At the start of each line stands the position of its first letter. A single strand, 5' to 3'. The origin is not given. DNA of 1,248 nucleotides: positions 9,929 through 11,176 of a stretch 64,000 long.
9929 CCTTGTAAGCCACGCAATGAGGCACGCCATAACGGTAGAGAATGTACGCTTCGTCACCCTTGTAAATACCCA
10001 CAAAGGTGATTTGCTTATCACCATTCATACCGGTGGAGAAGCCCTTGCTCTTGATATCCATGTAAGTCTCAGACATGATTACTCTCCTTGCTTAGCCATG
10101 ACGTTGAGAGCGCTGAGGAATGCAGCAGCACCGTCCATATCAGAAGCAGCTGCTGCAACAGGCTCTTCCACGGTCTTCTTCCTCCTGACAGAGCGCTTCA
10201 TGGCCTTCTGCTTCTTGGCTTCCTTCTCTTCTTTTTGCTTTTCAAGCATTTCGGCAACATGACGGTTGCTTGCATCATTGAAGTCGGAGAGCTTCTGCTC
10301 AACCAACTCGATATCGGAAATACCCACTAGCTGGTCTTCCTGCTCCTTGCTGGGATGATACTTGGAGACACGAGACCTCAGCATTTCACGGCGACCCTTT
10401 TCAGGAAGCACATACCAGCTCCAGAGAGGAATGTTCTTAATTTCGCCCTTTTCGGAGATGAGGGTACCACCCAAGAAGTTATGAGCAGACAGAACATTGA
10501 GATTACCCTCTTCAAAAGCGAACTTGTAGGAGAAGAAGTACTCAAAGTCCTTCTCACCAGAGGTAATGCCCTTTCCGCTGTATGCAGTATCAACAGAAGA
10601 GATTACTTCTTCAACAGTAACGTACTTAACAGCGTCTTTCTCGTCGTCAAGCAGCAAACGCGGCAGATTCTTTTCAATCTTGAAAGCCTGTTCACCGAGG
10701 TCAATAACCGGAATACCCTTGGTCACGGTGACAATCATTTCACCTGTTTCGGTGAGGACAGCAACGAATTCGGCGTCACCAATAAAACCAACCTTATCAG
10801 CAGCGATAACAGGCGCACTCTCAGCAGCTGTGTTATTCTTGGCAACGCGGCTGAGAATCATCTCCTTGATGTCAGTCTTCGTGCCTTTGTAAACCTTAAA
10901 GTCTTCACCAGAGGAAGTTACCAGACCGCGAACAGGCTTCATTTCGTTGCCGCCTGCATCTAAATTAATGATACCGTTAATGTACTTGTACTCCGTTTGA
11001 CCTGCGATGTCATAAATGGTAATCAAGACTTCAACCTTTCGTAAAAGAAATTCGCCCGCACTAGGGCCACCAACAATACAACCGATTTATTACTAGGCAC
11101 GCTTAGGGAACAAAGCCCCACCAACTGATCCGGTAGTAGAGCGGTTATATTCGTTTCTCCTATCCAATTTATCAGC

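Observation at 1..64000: Massively over-represented, strand-specific heptamer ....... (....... on the coding strand)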

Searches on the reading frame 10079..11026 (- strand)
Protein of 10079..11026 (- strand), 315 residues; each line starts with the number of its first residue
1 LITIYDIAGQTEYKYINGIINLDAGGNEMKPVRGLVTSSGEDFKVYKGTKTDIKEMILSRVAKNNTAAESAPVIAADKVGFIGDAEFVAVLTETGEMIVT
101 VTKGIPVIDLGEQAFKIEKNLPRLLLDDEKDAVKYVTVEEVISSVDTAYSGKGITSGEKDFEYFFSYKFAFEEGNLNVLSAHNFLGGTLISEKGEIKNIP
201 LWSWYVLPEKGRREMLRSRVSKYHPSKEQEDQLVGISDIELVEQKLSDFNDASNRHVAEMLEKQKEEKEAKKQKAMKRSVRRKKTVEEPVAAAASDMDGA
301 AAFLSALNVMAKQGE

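Call 52: search_protein_families(library=phrogs, max_evalue=0.01, proteins=[window:10079-11026:-])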
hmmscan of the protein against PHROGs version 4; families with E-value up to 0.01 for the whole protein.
window:10079-11026:- (315 aa): 0 families
